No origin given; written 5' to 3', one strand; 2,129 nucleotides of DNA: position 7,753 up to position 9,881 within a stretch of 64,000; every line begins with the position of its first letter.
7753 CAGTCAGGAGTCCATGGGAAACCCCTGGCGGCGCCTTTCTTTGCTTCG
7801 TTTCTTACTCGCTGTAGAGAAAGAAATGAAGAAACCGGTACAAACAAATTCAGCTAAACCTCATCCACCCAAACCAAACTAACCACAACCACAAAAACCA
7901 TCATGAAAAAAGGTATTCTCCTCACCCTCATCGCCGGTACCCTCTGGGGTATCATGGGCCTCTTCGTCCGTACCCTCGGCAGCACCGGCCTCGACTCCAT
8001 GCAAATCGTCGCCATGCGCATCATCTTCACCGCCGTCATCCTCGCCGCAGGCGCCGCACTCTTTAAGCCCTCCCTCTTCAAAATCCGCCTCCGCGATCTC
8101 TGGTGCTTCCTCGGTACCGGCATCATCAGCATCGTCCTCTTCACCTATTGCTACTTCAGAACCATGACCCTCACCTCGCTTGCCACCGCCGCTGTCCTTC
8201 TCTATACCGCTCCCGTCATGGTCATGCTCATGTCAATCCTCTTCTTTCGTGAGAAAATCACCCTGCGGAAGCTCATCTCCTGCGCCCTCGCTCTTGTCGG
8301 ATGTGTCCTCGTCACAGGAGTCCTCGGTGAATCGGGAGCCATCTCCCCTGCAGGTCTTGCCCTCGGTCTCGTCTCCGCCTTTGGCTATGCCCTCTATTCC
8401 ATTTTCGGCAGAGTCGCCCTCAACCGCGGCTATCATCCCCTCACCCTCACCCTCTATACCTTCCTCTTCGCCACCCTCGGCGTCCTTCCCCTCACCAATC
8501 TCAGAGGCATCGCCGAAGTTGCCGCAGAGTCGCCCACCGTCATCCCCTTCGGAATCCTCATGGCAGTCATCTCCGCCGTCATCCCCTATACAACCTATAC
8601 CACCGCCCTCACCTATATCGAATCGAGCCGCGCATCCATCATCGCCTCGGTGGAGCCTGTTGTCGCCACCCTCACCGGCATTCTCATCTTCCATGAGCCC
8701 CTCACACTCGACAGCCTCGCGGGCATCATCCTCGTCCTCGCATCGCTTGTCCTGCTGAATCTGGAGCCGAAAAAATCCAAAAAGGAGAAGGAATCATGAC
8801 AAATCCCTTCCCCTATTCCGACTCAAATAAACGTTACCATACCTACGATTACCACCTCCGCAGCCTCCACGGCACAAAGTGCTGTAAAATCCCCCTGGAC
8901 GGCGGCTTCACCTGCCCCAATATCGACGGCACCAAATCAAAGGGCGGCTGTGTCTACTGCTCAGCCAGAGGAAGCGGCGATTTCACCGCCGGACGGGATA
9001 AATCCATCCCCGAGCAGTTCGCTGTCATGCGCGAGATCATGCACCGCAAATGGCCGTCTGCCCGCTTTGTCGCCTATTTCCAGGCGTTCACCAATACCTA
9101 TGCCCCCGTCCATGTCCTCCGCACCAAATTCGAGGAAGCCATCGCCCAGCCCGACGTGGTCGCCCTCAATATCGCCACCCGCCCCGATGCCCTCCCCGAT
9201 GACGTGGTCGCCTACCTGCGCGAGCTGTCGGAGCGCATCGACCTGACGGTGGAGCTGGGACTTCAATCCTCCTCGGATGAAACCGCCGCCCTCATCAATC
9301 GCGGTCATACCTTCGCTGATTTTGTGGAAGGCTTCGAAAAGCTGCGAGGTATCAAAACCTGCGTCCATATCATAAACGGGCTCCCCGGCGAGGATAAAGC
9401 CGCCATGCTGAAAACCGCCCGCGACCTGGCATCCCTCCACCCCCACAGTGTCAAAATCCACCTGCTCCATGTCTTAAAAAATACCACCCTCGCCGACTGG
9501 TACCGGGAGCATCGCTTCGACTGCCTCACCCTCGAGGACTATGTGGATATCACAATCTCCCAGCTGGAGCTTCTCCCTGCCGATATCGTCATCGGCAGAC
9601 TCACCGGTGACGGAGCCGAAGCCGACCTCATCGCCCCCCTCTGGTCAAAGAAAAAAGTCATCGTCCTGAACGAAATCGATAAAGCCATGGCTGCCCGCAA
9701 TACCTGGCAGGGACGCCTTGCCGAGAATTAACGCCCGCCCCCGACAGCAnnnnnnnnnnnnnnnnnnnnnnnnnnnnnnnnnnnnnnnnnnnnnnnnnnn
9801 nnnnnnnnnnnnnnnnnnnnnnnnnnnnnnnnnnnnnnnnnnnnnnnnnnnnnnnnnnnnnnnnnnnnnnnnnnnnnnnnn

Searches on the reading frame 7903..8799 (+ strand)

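Call 15: search_protein_families(library=pfam, proteins=[window:7903-8799:+], max_evalue=0.00001)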
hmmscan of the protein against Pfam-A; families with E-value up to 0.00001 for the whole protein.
window:7903-8799:+ (298 aa): 2 families
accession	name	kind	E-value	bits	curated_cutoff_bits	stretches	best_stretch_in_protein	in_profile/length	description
PF00892.27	EamA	-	2.2e-47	161.2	28.2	2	151-286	3-134/135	EamA-like transporter family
PF03151.22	TPT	-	5e-06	26.5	30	0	37-136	188-289/291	Triose-phosphate Transporter family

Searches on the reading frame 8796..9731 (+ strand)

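Call 15: search_protein_families(library=pfam, proteins=[window:8796-9731:+], max_evalue=0.00001)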
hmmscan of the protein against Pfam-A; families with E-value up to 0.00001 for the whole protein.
window:8796-9731:+ (311 aa): 2 families
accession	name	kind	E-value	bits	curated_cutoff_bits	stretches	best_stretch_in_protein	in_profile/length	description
PF16199.10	Radical_SAM_C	-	4.7e-28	97.5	31.9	1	216-299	1-84/85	Radical_SAM C-terminal domain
PF04055.27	Radical_SAM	-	1.8e-14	54.7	29.5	1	50-211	9-166/166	Radical SAM superfamily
